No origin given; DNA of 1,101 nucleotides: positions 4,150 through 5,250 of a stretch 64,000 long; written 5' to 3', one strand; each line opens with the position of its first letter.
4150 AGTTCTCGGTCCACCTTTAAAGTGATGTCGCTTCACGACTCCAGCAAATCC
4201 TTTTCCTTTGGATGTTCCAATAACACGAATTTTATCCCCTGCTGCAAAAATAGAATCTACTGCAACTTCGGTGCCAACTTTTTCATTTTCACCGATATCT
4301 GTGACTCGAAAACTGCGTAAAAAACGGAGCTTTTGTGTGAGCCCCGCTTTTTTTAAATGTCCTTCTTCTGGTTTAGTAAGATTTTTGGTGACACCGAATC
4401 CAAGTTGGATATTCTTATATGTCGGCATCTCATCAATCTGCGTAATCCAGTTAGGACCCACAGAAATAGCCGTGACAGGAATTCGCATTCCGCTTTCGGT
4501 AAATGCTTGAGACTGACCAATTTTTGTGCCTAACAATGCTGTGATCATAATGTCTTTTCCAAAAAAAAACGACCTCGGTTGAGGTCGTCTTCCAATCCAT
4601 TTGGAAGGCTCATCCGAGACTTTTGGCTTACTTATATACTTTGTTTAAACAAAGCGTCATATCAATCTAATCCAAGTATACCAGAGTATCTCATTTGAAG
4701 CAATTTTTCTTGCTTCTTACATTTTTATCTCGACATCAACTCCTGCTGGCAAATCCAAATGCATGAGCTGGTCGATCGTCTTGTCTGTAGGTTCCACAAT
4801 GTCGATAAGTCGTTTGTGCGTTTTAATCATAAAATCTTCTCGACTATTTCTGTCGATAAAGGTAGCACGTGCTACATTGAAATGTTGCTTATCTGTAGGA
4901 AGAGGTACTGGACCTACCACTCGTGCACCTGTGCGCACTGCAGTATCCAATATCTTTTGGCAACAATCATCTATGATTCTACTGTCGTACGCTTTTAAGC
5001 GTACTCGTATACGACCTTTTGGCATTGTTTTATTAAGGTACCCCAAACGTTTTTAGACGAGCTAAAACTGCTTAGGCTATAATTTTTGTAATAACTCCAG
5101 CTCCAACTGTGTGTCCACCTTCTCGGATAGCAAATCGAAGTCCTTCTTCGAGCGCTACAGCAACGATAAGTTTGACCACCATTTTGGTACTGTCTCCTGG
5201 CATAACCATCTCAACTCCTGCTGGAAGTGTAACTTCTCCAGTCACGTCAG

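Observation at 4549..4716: Highly structured 168-nt spacer with a canonical terminator inside the S10 operon, between rpsJ and rplC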

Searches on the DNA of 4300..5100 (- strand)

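Call 4: search_rna_families(source=window, start=4300, end=5100, threshold=evalue, max_evalue=10, show_alignments=3)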
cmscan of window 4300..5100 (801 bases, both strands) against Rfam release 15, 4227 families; matches with E-value up to 10: 2.
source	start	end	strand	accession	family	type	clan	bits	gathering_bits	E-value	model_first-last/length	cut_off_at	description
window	4561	4610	-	RF02278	Betaproteobacteria_toxic_sRNA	Gene; sRNA;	-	14.3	50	5.5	1-64/64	no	Betaproteobacteria toxic small RNA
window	4347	4398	-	RF02098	DGCR5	Gene; lncRNA;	-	14.2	50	8.8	1-49/49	no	DiGeorge syndrome critical region gene 5 conserved region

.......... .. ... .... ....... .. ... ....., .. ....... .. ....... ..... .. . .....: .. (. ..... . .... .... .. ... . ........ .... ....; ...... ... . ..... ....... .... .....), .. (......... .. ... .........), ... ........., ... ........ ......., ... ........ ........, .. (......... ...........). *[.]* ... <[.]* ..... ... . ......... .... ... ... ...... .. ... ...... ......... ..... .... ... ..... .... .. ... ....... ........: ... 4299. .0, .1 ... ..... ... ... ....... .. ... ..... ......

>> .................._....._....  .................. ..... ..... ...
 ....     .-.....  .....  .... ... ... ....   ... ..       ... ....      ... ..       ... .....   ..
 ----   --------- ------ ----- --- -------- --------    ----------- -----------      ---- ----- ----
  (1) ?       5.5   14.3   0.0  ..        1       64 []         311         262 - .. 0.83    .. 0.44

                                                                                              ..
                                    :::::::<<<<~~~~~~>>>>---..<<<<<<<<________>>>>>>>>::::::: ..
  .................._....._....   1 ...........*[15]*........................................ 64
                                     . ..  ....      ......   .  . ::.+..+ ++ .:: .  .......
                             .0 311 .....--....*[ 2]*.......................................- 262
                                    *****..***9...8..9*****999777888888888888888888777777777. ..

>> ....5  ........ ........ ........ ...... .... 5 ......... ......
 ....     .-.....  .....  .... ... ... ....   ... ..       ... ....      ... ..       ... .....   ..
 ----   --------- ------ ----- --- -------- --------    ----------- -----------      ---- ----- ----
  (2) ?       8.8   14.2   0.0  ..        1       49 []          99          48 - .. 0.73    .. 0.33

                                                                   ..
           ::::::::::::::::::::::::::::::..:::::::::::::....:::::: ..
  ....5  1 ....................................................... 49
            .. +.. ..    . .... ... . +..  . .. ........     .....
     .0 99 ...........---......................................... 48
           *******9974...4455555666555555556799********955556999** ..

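Call 36: build_rna_model(alignment_id=A2, structure=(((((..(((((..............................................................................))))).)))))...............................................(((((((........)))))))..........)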
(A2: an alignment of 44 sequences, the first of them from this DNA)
Model R1 built from alignment A2 (44 sequences, 180 columns); structure: as given.
model positions 114; base pairs 17; branch points 1; effective number of sequences 5.56; information 0.59 bits per position. Calibrated on 0.2 Mb of random sequence (short: E-values are rough).
structure used (alignment columns):
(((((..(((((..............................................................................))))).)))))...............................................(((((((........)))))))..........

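Call 37: search_with_rna_model(model_id=R1, source=window, max_evalue=10)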
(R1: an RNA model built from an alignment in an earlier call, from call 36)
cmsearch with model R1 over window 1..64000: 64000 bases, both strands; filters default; matches with E-value up to 10: 4.
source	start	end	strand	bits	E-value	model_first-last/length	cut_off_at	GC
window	4563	4692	-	100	3.4e-21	1-114/114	no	0.38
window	15509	15613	+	13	0.44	1-114/114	no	0.36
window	53769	53900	-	12.2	0.69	1-114/114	no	0.36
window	43186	43313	-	10.7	1.5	1-114/114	no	0.4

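Call 38: search_with_rna_model(model_id=R1, sources=[L001, L002, L003, L004, L005, L006, L007, L008, L009, L010, L011, L012, L013, L014, L015, L016, L017, L018, L019, L020, L021, L022, L023, L024, L025, L026, L027, L028, L029, L030, L031, L032, L033, L034, L035, L036, L037, L038, L039, L040, L041, L042, L043, L044, L045, L046, L047, L048, L049, L050, L051, L052, L053, L054, L055, L056, L057, L058, L059, L060, L061, L062, L067, L073, L078, L129, L130, L131, L132, L133, L134, L135, L136, L137, L138, L139, L140, L141, L142, L143, L144, L145, L146, L147, L148, L149, L150, L151, L152, L153, L154, L155, L156, L157, L158, L159, L160], max_evalue=1)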
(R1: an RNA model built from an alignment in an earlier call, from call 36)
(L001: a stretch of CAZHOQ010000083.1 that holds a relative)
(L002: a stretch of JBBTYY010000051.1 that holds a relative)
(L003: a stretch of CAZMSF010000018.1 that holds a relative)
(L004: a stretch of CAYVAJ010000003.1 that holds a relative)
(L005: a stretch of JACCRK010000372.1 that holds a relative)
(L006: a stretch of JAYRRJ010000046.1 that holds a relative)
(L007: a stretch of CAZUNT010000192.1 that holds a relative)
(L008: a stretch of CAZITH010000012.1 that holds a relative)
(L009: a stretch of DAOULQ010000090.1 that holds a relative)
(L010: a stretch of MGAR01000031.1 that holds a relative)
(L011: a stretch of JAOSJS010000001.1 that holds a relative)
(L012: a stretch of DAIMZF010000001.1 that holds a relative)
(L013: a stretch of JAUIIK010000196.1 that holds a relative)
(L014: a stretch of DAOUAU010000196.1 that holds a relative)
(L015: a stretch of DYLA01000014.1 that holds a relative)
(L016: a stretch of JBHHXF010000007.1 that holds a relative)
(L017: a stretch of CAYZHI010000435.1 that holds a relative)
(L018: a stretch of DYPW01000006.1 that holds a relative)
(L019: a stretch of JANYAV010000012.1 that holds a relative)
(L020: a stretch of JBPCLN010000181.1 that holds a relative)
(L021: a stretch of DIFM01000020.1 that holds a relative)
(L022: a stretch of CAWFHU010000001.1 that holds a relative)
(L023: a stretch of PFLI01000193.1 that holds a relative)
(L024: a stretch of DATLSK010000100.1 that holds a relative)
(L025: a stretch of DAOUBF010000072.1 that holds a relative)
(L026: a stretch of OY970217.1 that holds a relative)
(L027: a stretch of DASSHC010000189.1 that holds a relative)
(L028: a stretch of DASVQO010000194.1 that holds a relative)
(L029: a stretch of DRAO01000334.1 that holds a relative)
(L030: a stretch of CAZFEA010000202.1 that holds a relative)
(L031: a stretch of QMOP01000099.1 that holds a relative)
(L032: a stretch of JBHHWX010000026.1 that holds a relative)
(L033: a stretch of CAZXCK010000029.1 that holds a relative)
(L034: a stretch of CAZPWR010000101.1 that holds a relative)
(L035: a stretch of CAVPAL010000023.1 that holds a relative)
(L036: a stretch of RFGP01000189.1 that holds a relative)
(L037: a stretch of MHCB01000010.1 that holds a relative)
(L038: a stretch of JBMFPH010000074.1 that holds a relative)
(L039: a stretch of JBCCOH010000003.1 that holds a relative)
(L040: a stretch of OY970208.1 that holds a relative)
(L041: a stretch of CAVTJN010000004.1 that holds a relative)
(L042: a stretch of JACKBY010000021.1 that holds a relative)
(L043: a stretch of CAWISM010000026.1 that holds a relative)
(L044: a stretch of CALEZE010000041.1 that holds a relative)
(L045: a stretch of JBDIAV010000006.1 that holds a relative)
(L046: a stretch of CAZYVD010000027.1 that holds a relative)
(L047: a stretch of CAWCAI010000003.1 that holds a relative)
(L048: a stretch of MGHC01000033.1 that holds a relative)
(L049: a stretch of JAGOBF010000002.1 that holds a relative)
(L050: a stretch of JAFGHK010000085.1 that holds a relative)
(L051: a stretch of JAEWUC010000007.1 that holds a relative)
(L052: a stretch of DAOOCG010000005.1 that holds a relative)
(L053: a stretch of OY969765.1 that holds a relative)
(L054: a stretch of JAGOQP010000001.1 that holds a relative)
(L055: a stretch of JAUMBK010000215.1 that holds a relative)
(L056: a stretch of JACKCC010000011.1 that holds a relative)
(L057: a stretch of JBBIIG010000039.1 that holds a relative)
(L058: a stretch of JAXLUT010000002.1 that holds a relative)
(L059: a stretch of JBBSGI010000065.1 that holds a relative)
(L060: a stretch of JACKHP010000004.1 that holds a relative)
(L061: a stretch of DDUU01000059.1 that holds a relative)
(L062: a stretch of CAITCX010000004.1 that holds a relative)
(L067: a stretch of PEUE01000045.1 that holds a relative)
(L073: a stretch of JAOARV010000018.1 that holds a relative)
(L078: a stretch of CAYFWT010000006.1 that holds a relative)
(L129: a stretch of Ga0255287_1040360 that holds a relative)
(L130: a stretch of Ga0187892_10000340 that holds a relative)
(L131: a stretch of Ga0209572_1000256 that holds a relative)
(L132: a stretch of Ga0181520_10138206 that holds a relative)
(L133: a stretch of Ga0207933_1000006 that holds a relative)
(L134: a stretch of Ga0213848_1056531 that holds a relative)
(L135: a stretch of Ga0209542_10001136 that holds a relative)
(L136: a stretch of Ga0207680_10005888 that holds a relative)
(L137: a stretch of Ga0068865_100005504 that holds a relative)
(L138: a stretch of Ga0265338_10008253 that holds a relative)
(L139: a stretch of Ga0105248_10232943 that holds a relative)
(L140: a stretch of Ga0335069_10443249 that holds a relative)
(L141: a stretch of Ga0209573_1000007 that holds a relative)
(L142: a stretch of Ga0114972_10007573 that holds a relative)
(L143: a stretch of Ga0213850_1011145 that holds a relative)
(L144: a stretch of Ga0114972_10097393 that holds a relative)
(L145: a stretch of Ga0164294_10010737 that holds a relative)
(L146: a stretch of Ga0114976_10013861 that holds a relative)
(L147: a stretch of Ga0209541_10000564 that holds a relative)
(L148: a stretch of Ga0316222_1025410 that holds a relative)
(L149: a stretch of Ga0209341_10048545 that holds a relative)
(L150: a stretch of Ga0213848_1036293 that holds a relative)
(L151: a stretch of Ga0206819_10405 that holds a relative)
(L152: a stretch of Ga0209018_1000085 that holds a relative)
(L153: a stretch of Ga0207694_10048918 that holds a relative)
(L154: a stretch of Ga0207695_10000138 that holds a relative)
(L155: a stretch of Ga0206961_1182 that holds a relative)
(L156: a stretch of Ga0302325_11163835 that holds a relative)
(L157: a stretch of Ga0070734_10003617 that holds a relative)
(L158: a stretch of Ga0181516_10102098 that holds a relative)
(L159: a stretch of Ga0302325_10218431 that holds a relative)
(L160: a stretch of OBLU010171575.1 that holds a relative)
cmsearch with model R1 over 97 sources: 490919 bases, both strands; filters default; matches with E-value up to 1: 2.
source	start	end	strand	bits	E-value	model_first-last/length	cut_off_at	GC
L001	1361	1482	+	78.6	2.3e-15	1-114/114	no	0.45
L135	2386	2494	+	15.9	0.7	1-114/114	no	0.39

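Call 45: search_with_rna_model(model_id=R1, sources=[window, L001, L081, L082, L083, L084, L085, L086, L087, L088, L090, L091, L092, L093, L094, L095, L096, L097, L098, L099, L100, L101, L102, L103, L104, L105, L106, L107, L108, L109, L110, L111, L112, L113, L114, L115, L116, L117, L118, L119, L120, L121, L122, L123, L124, L125, L127, L128, L162, L164, L165], max_evalue=0.1, make_alignment=true)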
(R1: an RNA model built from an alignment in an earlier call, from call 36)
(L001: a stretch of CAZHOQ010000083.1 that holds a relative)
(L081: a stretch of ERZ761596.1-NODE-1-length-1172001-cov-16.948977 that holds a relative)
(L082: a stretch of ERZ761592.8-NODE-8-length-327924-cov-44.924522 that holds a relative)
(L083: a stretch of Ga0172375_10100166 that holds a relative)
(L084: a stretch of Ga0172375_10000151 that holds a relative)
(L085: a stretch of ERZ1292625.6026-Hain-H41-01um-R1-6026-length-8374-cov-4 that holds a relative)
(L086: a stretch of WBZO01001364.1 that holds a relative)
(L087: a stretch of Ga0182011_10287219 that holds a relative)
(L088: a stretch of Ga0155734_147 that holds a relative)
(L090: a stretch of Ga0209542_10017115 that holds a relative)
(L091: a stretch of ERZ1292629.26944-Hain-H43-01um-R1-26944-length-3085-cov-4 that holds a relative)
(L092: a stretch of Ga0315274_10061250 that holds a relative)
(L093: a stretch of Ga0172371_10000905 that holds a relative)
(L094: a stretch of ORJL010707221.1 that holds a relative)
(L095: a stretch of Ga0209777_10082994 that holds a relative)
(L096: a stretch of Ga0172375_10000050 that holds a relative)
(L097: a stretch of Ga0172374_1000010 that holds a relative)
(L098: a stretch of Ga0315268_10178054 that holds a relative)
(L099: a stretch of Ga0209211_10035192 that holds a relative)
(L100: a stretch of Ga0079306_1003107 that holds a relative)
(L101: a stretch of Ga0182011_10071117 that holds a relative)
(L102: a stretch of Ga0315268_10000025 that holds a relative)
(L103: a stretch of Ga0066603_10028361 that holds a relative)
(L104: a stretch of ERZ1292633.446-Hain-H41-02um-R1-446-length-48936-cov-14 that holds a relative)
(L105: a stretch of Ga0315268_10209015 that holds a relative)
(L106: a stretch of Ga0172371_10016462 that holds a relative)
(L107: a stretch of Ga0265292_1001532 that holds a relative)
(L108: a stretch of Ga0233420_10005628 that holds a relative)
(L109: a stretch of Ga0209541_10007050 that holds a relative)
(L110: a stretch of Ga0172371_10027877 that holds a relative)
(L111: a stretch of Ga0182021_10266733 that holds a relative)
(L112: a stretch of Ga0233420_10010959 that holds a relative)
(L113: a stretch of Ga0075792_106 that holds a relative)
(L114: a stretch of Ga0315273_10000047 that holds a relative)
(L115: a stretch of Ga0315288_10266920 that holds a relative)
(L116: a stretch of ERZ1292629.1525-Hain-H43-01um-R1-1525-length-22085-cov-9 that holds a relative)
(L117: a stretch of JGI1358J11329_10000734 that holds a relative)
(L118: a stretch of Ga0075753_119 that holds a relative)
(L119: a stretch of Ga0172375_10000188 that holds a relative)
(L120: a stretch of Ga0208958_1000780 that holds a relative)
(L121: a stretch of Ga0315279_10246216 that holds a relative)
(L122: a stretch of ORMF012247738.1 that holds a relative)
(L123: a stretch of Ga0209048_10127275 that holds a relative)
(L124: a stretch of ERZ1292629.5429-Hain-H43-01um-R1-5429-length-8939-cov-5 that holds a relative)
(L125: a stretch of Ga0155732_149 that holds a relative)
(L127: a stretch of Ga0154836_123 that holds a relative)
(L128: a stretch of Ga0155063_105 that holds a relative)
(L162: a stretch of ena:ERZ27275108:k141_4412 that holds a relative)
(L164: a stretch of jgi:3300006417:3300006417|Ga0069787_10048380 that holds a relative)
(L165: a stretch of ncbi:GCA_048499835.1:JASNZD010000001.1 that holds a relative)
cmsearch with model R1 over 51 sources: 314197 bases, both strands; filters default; matches with E-value up to 0.1: 49.
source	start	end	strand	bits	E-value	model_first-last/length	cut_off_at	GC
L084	2338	2484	+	105.8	7.3e-22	1-114/114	no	0.47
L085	2353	2487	+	102.8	3.8e-21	1-114/114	no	0.44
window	4563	4692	-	100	1.7e-20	1-114/114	no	0.38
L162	9857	9986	+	100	1.7e-20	1-114/114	no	0.38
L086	2361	2487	+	99.2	2.6e-20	1-114/114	no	0.46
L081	2343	2487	+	98.4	3.8e-20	1-114/114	no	0.47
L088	2235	2352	+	98.1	4.6e-20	1-114/114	no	0.41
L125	2371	2488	+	97.4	6.6e-20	1-114/114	no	0.43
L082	2342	2487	+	97.1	7.8e-20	1-114/114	no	0.48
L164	9842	9987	+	97.1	7.8e-20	1-114/114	no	0.48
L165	9842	9987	+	97.1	7.8e-20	1-114/114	no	0.48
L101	1168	1309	+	96.7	9.5e-20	1-114/114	no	0.46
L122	2381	2495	+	95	2.3e-19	1-114/114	no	0.39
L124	268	378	+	94.5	3.1e-19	1-114/114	no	0.44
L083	486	642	+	93.5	5.2e-19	1-114/114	no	0.48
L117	2382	2496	+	92.7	8.2e-19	1-114/114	no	0.36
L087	128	238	+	91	2e-18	1-114/114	no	0.41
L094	1077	1188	+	90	3.4e-18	1-114/114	no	0.37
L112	745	856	+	90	3.4e-18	1-114/114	no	0.44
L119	2375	2487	+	89.2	5.2e-18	1-114/114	no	0.42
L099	632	719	+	85.4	3.9e-17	1-114/114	no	0.44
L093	2369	2487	+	85.1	4.6e-17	1-114/114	no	0.45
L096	2366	2489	+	81.8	2.6e-16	1-114/114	no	0.4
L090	2296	2412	+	81.1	3.9e-16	1-114/114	no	0.44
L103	827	948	+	80.2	6.3e-16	1-114/114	no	0.41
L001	1361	1482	+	78.6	1.5e-15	1-114/114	no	0.45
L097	2369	2490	+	78.4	1.6e-15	1-114/114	no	0.46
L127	2373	2492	+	78.3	1.7e-15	1-114/114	no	0.41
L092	1562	1636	+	77.5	2.7e-15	1-114/114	no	0.39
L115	346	416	+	77.2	3e-15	1-114/114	no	0.44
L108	2382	2500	+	76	5.8e-15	1-114/114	no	0.36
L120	2427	2498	+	74.6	1.2e-14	1-114/114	no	0.46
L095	882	951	+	73.4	2.3e-14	1-114/114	no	0.4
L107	2413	2489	+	73.2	2.5e-14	1-114/114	no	0.44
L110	2369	2490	+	73.1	2.8e-14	1-114/114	no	0.41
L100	2367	2488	+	73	2.9e-14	1-114/114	no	0.41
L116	2412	2488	+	70.2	1.3e-13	1-114/114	no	0.47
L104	2411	2489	+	61.4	1.4e-11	1-114/114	no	0.47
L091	2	93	+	56.8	1.6e-10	1-114/114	no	0.49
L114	2006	2078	+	55.3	3.5e-10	1-114/114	no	0.52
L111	423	500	+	55.2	3.8e-10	1-114/114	no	0.46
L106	2368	2492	+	54.9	4.3e-10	1-114/114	no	0.38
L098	614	686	+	54.5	5.5e-10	1-114/114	no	0.52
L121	136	215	+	48.4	1.4e-08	1-114/114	no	0.61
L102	2411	2486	+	47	2.9e-08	1-114/114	no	0.49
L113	2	73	+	42.3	3.6e-07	1-114/114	no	0.6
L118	2423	2494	+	42.3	3.6e-07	1-114/114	no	0.6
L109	2426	2498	+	41.6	5.2e-07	1-114/114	no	0.53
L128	2390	2498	+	33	5e-05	1-114/114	no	0.35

Alignment A3: 49 matches aligned to the model, 195 columns, each read 5' to 3' on its own strand. Consensus structure (alignment columns), stored with it:
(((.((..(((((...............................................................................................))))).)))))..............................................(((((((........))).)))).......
